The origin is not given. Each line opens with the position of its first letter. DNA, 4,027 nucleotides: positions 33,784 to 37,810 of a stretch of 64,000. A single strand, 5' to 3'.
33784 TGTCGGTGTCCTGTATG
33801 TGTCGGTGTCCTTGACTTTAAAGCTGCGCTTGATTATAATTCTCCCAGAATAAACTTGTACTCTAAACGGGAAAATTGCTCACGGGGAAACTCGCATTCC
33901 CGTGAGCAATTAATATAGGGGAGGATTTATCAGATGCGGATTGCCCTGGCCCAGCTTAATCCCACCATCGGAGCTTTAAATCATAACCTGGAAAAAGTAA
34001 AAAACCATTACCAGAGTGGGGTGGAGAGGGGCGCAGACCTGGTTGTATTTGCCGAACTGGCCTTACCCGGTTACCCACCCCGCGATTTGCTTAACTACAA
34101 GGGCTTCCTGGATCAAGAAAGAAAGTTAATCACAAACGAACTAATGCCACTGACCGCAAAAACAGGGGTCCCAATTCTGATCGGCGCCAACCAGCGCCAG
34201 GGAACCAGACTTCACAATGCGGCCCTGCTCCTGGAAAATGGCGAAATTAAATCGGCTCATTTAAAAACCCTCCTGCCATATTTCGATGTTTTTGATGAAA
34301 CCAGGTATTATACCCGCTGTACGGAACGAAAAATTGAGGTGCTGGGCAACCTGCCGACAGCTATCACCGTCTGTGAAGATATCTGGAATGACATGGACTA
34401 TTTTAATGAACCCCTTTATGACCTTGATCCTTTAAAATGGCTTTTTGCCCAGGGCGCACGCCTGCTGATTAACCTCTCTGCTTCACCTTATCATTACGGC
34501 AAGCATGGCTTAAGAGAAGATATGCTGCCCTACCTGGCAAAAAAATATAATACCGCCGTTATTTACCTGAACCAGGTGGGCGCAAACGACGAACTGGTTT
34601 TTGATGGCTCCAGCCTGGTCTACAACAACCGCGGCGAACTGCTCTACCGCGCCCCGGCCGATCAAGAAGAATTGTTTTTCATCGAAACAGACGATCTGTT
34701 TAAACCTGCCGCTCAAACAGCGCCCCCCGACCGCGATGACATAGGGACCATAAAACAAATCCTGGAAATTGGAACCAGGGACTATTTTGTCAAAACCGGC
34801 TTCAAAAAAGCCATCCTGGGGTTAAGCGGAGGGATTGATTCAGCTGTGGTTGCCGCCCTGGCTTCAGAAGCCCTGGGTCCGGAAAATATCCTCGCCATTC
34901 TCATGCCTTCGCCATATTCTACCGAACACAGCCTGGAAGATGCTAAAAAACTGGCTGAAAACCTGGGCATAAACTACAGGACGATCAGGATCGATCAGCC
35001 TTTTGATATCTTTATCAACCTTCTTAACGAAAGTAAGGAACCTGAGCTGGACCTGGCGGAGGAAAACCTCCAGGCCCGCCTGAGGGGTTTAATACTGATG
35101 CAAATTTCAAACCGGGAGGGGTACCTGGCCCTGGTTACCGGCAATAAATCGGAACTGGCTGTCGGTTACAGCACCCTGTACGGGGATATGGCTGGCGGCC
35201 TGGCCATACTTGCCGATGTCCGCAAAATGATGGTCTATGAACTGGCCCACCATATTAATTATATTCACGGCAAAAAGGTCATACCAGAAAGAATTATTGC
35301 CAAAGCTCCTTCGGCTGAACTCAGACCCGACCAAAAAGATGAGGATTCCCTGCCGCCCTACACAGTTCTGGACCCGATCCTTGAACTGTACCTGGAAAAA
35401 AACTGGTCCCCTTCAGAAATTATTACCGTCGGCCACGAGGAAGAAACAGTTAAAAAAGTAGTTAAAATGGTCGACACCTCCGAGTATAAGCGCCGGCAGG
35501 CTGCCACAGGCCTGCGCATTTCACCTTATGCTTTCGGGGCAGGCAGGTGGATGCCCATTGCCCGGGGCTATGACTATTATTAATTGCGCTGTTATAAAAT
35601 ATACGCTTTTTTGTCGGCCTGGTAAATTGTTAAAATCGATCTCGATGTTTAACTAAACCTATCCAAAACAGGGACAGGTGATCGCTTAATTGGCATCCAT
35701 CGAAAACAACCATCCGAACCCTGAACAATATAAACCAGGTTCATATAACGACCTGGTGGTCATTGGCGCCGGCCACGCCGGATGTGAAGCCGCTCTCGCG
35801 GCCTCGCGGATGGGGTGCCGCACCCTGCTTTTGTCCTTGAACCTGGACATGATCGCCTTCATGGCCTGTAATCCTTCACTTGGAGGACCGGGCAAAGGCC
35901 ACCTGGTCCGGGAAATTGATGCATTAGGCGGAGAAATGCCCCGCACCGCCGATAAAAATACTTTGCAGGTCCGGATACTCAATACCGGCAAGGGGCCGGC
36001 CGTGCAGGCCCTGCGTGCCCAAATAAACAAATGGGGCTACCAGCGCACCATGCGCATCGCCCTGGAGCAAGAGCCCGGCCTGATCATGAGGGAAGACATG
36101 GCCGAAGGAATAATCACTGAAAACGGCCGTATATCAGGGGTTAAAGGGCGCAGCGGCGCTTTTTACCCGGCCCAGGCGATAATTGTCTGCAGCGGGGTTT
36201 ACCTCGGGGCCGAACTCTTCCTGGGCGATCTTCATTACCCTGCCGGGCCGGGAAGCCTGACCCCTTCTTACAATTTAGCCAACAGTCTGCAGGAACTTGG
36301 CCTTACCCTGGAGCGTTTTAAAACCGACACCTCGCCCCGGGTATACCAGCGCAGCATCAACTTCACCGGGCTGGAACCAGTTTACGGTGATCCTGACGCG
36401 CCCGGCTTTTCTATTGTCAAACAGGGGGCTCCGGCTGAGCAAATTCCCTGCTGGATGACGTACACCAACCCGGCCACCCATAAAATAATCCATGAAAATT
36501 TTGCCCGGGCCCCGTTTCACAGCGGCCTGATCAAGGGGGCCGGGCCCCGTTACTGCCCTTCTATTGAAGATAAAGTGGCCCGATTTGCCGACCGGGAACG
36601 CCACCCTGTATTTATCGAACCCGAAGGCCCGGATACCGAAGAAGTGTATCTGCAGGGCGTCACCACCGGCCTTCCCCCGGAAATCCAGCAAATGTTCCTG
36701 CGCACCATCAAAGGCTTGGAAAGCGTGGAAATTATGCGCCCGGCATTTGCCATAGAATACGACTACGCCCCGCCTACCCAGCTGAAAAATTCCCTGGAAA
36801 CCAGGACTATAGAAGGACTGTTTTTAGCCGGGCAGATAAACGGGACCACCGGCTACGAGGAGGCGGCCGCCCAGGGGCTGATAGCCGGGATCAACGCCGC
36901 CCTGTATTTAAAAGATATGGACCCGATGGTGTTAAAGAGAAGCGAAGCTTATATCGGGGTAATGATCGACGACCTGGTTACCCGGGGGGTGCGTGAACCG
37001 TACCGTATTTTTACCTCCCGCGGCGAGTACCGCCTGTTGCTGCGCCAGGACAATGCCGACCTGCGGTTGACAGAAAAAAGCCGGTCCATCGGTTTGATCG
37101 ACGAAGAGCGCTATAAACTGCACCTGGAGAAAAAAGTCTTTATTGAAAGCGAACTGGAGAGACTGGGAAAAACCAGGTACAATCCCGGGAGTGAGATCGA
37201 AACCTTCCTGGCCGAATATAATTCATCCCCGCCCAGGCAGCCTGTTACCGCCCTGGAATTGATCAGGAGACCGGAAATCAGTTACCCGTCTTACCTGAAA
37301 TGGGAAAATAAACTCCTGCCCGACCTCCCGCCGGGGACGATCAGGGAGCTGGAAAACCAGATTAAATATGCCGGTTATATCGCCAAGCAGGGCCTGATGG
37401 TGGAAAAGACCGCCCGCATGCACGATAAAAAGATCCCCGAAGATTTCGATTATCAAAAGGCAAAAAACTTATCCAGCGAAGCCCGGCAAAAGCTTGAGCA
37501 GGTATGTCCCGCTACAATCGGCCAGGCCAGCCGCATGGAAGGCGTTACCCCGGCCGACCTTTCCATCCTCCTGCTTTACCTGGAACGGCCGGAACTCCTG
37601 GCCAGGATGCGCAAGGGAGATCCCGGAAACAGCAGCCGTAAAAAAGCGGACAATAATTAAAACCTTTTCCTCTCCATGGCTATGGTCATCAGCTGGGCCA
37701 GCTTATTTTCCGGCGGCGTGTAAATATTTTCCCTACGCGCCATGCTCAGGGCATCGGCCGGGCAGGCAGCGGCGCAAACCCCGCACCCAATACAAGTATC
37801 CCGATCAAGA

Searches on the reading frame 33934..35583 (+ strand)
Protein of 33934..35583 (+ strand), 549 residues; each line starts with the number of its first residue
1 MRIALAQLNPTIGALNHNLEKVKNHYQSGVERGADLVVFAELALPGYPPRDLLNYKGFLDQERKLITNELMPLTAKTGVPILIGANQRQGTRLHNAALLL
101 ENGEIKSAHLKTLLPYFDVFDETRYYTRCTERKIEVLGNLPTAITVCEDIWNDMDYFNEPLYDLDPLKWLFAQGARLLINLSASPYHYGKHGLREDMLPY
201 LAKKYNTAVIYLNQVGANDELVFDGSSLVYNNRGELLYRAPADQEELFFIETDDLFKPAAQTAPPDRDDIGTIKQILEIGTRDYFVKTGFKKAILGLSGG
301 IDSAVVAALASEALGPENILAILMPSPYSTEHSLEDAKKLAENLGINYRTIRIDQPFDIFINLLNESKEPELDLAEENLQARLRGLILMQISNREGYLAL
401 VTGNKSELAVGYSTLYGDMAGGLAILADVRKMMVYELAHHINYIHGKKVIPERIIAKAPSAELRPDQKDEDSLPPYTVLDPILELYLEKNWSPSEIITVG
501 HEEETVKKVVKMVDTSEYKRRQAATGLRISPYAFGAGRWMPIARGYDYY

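Call 30: search_protein_families(library=pfam, proteins=[window:33934-35583:+])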
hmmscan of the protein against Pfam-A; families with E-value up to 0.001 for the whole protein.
window:33934-35583:+ (549 aa): 5 families
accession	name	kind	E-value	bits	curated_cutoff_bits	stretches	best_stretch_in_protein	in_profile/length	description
PF02540.23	NAD_synthase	-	1.2e-77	260.8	21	1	281-523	9-242/242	NAD synthase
PF00795.27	CN_hydrolase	-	3e-19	69.8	23.2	1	2-252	1-246/256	Carbon-nitrogen hydrolase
PF06508.19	QueC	-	0.00035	20.6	22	1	292-360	1-67/210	Queuosine biosynthesis protein QueC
PF00733.27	Asn_synthase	-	0.0006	20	21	1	297-354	24-80/354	Asparagine synthase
PF03054.22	tRNA_Me_trans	-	0.0009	19.4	20.6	0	292-358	2-77/202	tRNA methyl transferase HUP domain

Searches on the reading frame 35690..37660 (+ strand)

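Call 30: search_protein_families(library=pfam, proteins=[window:35690-37660:+])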
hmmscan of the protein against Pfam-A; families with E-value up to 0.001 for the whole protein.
window:35690-37660:+ (656 aa): 6 families
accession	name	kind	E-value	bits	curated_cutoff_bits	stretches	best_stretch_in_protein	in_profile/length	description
PF01134.28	GIDA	-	2.2e-147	491.7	22.1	1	21-410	1-390/391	Glucose inhibited division protein A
PF13932.14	SAM_GIDA_C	-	1.2e-24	86.3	27.1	1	572-628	1-57/57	tRNA modifying enzyme MnmG/GidA C-terminal helical bundle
PF21680.2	GIDA_C_1st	-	5.2e-18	66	24.7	1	472-567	1-95/96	tRNA modifying enzyme MnmG/GidA C-terminal helical domain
PF12831.13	FAD_oxidored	-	1.5e-05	24.9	27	1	21-49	1-29/416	FAD dependent oxidoreductase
PF01266.30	DAO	-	5.8e-05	23.2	27.9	0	110-180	144-216/353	FAD dependent oxidoreductase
PF07992.20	Pyr_redox_2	-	0.00016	21.6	26.1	1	21-63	2-43/291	Pyridine nucleotide-disulphide oxidoreductase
